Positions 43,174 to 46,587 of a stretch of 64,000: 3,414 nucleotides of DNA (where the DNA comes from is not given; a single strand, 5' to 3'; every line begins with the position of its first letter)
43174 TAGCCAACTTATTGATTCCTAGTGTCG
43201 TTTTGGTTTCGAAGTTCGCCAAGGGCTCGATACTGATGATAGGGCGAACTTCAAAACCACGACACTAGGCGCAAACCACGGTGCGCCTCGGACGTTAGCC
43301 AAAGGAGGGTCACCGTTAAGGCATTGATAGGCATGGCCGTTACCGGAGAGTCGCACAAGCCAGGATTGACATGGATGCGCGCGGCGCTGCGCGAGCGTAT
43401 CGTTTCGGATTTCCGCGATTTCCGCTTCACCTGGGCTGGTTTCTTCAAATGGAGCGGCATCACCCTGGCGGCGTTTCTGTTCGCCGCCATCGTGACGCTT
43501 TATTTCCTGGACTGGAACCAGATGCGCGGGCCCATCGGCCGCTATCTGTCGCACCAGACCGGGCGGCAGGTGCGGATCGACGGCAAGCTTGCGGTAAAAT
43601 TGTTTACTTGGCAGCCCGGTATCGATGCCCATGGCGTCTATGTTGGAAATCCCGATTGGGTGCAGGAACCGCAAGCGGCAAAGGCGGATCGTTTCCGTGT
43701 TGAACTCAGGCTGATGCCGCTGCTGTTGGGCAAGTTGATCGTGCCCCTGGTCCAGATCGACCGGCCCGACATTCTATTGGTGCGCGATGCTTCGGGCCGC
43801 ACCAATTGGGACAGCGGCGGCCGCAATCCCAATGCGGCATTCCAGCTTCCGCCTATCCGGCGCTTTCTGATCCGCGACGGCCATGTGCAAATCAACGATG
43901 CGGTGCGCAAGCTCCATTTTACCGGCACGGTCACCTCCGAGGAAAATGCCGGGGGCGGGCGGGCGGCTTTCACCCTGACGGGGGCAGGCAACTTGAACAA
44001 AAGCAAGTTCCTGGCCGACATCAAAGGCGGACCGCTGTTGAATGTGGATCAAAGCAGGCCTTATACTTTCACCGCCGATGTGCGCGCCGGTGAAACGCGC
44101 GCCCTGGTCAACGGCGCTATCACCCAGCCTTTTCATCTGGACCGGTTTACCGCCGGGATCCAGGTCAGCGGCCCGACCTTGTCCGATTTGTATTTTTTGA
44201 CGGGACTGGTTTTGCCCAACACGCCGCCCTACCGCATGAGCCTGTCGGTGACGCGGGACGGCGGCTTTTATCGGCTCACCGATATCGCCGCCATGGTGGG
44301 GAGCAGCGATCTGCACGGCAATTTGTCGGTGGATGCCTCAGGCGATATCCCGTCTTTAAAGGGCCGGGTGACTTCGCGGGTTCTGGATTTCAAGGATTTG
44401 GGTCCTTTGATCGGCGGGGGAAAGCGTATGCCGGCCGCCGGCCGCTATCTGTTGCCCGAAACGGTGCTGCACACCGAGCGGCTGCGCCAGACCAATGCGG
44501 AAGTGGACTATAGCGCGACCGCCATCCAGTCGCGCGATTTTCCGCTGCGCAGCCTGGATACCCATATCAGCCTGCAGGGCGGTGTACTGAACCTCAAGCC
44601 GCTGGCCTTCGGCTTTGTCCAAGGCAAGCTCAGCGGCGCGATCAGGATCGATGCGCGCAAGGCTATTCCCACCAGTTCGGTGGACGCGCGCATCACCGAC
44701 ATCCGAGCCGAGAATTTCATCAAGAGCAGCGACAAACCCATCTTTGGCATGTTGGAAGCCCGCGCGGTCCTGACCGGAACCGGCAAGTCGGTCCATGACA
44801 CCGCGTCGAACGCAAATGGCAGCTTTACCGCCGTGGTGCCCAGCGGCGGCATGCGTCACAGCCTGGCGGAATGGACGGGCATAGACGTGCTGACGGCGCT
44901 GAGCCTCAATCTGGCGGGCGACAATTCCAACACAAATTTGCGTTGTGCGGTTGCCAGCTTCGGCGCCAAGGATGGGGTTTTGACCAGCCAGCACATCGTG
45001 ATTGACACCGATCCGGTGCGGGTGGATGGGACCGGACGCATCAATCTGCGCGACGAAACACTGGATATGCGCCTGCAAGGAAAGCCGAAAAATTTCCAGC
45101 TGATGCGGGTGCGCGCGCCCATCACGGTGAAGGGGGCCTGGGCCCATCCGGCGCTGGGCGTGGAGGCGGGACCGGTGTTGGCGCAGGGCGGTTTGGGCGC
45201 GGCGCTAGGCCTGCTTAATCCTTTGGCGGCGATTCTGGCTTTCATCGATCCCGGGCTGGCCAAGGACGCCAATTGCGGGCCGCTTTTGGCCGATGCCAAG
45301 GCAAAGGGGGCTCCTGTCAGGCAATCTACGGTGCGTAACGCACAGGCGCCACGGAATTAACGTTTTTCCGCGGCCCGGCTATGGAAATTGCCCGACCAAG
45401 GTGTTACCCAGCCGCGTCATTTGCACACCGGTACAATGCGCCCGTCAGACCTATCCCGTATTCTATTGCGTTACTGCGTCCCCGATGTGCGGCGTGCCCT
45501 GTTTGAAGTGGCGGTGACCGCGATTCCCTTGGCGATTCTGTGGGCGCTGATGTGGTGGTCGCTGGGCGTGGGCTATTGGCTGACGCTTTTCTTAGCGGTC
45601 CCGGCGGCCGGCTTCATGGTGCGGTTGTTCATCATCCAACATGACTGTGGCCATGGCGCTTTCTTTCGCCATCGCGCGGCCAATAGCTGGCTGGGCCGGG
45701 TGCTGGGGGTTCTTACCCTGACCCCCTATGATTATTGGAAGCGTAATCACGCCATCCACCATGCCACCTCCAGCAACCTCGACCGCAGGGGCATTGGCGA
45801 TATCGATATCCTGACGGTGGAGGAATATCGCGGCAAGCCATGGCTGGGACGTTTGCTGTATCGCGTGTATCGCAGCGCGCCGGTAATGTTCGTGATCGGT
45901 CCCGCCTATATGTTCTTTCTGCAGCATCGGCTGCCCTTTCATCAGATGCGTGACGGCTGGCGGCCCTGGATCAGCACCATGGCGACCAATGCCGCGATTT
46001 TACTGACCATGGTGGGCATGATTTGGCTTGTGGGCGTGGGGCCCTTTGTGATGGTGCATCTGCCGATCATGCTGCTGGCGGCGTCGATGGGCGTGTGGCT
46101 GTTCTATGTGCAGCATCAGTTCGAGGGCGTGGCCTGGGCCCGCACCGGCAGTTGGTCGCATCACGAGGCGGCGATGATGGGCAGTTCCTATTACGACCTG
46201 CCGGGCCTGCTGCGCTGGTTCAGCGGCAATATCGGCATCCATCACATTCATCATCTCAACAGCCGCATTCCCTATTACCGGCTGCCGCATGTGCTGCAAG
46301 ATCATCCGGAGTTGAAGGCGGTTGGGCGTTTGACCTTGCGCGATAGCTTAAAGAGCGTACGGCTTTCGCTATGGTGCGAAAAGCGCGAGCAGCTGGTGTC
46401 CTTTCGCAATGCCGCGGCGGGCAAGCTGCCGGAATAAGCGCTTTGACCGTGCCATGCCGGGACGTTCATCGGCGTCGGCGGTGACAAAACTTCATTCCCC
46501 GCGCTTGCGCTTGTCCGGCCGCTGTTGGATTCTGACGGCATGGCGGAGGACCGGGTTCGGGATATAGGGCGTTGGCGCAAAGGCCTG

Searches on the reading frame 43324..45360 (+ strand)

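Call 3: search_protein_families(library=pfam, proteins=[window:43324-45360:+], max_evalue=1)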
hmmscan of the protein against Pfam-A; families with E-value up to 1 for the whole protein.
window:43324-45360:+ (678 aa): 4 families
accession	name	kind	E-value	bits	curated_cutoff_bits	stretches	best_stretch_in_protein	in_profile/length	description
PF05170.20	AsmA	-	8.6e-44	150.8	29.8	2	193-556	198-605/607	AsmA family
PF13116.12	YhdP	-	2.3e-13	49.5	46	2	43-195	13-159/1224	YhdP protein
PF05359.17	DUF748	-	7.3e-07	28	50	1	42-199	16-175/1037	Domain of Unknown Function (DUF748)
PF16621.10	NCF1_PBR_AIR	-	0.29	11.5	25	1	658-674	4-20/51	Neutrophil cytosol factor 1, PBR/AIR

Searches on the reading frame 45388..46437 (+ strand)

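Call 75: search_protein_families(library=pfam, proteins=[window:45388-46437:+], max_evalue=0.00001)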
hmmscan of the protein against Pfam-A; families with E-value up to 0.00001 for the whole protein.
window:45388-46437:+ (349 aa): 1 family
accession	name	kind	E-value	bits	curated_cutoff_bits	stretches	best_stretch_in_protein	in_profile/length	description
PF00487.30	FA_desaturase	-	2.8e-32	112.9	29.7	1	64-305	3-237/253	Fatty acid desaturase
